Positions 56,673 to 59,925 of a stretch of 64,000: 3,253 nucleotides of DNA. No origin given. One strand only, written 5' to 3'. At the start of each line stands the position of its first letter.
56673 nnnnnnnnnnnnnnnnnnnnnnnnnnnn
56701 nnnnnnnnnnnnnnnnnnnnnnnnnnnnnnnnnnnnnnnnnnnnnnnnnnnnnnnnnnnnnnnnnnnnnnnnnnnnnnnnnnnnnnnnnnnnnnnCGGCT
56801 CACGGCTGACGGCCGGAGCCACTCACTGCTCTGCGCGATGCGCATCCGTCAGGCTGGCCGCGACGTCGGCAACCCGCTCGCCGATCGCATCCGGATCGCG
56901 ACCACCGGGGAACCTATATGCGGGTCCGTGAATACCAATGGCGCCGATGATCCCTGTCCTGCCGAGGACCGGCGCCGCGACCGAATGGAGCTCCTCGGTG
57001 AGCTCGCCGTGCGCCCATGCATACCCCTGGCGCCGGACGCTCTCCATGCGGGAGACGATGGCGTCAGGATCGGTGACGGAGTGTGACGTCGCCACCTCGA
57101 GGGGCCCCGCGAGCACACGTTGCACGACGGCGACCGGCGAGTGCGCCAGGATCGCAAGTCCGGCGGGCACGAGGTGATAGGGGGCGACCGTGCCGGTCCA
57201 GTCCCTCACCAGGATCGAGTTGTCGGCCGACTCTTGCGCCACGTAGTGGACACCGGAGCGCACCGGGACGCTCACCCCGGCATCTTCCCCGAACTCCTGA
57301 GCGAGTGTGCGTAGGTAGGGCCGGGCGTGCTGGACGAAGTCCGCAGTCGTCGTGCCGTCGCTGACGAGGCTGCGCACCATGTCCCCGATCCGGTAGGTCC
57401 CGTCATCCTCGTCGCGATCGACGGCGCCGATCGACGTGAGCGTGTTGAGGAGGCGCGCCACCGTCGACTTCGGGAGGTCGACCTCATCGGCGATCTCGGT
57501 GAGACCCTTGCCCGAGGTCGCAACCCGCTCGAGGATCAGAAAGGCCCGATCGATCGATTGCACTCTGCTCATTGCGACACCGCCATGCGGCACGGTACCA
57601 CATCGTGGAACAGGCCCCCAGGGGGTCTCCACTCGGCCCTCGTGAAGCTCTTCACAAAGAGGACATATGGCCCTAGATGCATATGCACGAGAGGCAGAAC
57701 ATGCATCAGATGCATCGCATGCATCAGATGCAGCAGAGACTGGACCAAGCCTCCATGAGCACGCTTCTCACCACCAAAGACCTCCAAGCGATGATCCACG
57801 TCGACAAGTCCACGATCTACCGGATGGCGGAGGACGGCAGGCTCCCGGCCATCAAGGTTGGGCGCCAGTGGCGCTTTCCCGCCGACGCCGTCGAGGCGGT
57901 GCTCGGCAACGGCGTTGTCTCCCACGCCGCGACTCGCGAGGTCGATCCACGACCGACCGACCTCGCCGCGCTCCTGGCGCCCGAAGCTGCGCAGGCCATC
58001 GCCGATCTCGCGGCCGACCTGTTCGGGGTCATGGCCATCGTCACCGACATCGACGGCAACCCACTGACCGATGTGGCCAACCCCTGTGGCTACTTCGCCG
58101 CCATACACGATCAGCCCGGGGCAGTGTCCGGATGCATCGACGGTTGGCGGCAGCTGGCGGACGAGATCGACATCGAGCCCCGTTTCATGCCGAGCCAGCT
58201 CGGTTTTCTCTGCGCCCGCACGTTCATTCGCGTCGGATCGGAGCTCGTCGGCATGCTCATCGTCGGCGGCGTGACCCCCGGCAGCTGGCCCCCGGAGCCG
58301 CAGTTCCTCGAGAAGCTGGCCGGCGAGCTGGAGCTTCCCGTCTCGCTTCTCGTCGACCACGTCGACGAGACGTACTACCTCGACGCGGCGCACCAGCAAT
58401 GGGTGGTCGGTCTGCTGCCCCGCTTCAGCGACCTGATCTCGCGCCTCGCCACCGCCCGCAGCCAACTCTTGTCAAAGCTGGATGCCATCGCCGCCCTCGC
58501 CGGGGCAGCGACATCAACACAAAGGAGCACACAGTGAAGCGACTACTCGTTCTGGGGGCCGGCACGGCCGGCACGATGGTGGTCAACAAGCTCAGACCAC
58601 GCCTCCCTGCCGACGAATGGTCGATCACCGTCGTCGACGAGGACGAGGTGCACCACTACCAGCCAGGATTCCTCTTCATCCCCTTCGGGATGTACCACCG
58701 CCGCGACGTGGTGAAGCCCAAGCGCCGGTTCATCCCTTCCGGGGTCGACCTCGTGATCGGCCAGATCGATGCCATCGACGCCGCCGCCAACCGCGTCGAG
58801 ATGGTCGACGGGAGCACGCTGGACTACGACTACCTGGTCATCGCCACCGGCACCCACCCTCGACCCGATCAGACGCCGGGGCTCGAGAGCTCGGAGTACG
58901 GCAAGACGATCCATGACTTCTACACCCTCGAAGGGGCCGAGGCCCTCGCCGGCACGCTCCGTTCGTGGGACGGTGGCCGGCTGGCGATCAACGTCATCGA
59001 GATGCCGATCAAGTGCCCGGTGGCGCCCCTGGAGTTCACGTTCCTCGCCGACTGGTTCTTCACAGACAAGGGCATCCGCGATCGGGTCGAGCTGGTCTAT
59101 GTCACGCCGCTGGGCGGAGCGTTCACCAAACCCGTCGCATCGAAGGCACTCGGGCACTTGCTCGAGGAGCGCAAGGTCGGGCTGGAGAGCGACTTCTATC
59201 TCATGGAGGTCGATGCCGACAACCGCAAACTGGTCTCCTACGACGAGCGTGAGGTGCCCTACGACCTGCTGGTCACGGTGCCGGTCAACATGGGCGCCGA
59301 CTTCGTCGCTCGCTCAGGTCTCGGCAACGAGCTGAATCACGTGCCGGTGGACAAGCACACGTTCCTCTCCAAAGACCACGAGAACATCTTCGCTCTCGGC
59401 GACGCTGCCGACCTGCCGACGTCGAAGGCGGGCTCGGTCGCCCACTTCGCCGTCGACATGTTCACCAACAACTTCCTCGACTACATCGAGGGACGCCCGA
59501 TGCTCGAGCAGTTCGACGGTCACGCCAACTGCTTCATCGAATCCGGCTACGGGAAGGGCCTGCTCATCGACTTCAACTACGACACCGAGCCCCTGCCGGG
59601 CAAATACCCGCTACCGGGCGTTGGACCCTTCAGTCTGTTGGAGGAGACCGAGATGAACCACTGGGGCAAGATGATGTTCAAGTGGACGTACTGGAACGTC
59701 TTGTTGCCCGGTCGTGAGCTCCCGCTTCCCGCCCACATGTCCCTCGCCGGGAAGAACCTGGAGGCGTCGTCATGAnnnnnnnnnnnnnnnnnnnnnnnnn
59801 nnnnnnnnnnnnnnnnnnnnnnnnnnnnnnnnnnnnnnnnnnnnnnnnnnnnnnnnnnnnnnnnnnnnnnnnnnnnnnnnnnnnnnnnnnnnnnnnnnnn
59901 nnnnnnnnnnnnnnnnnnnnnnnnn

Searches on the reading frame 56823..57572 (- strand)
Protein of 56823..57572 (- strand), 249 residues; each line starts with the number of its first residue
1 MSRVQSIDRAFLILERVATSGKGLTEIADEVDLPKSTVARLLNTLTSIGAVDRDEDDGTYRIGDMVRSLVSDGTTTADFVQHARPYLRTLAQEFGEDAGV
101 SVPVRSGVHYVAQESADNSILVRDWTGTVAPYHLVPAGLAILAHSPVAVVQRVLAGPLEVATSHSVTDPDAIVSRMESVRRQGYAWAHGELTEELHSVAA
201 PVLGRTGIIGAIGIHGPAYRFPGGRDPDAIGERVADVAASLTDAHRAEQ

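Call 80: search_protein_families(library=ncbifam, proteins=[window:56823-57572:-], max_evalue=0.00001)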
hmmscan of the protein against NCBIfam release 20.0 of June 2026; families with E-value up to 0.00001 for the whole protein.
window:56823-57572:- (249 aa): 8 families
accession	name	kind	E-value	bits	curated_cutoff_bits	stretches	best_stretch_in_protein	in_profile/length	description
NF045644.1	TransRegBhcR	equivalog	2.3e-41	141.9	350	1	3-244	21-264/267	HTH-type transcriptional regulator BhcR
TIGR02431.1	pcaR_pcaU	subfamily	7.5e-26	90.9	284.75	1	4-221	5-224/248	beta-ketoadipate pathway transcriptional regulators, PcaR/PcaU/PobR family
NF011671.1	PRK15090.1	equivalog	2.6e-20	72.7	275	1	4-222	10-231/256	DNA-binding transcriptional regulator KdgR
NF008601.2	PRK11569.1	equivalog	1.5e-17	63.6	380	1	3-222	25-250/276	glyoxylate bypass operon transcriptional repressor IclR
NF007548.0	PRK10163.1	equivalog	1.3e-14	54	406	1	5-242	22-262/271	HTH-type transcriptional repressor AllR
NF007342.0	PRK09834.1-4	equivalog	3.8e-14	52.3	251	1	3-215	10-226/263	DNA-binding transcriptional regulator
NF007341.0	PRK09834.1-3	equivalog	4.6e-12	45.6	269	1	4-203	7-216/274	DNA-binding transcriptional regulator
NF007339.0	PRK09834.1-1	equivalog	5e-11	42.4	299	1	4-214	20-235/271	DNA-binding transcriptional regulator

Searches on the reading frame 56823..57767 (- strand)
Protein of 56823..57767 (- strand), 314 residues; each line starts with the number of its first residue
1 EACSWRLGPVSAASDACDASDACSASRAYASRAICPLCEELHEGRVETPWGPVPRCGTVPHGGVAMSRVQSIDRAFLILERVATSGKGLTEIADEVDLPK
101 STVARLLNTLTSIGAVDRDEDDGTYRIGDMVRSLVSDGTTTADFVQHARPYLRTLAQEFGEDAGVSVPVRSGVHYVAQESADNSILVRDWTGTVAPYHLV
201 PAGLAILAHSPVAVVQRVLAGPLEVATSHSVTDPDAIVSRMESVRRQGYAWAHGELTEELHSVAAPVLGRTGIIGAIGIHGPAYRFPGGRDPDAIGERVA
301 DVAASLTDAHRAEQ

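Call 73: search_protein_families(library=pfam, proteins=[window:56823-57767:-], max_evalue=0.01)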
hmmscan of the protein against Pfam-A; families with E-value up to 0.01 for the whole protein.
window:56823-57767:- (314 aa): 8 families
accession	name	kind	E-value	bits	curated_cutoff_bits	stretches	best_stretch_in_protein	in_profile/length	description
PF01614.24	IclR_C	-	1.4e-20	74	24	1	141-305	6-171/174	Bacterial transcriptional regulator IclR C-terminal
PF09339.16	HTH_IclR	-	5.4e-14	52.1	22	1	71-119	1-51/52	IclR helix-turn-helix domain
PF25213.1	HVO_A0261_N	-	5.2e-05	23.5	35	1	75-127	13-63/86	HVO_A0261 N-terminal domain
PF24270.1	HTH_Cmi2_C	-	0.00036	21.2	27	1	78-121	80-123/125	Cmi2, C-terminal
PF01978.25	TrmB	-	0.0024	18.1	25.6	1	86-121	22-57/68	Sugar-specific transcriptional regulator TrmB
PF13384.12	HTH_23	-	0.0028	17.9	24.6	1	72-109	4-40/50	Homeodomain-like domain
PF14394.12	DUF4423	-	0.0082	16.4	30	0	75-128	23-77/165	Domain of unknown function (DUF4423)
PF14947.12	HTH_45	-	0.0096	16.4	25.5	0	77-129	10-60/77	Winged helix-turn-helix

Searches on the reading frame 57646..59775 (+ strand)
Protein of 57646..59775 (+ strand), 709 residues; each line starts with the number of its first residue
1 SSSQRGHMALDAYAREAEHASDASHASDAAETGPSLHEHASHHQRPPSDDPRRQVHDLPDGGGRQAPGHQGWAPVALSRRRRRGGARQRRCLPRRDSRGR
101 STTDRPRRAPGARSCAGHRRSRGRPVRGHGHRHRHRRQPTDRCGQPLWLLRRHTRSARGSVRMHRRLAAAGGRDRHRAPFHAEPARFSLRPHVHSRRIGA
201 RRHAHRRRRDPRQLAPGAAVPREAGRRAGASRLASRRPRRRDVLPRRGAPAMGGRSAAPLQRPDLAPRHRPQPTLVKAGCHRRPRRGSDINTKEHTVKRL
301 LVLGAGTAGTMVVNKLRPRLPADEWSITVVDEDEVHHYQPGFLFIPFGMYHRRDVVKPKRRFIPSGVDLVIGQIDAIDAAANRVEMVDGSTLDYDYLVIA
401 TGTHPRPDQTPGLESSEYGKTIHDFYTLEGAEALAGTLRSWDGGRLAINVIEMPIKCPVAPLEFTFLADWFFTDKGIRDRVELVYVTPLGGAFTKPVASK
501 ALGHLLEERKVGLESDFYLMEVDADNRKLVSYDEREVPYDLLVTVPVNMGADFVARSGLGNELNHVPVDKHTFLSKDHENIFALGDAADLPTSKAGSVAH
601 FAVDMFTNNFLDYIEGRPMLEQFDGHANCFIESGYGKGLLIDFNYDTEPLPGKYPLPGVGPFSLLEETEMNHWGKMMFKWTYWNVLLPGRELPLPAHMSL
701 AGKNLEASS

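Call 22: search_protein_families(library=pfam, proteins=[window:57646-59775:+], max_evalue=0.001)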
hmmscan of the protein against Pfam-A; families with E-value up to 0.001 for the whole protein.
window:57646-59775:+ (709 aa): 1 family
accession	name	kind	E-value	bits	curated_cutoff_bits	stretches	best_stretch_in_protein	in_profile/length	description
PF07992.20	Pyr_redox_2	-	3.4e-15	56.7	26.1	1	299-427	2-135/291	Pyridine nucleotide-disulphide oxidoreductase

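Call 80: search_protein_families(library=ncbifam, proteins=[window:57646-59775:+], max_evalue=0.00001)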
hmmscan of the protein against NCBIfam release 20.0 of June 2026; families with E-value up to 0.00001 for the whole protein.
window:57646-59775:+ (709 aa): 4 families
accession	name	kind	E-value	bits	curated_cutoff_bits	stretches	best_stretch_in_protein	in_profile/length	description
NF049943.1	SQR_III_seleno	exception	1.3e-191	636.9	525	1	298-704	1-406/406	type III sulfide quinone reductase, selenoprotein subtype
TIGR03169.1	Nterm_to_SelD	hypoth_equivalog_domain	5.6e-15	55.6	310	1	301-619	3-316/365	pyridine nucleotide-disulfide oxidoreductase family protein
NF045765.1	PhenlGlyoxDHPadH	equivalog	4.8e-08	32.3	475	1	300-434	5-136/416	NADH-dependent phenylglyoxylate dehydrogenase subunit epsilon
NF042949.2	3PPDioc_HcaD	equivalog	1.1e-07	30.9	450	1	299-439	3-140/386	3-phenylpropionate/cinnamic acid dioxygenase ferredoxin--NAD(+) reductase subunit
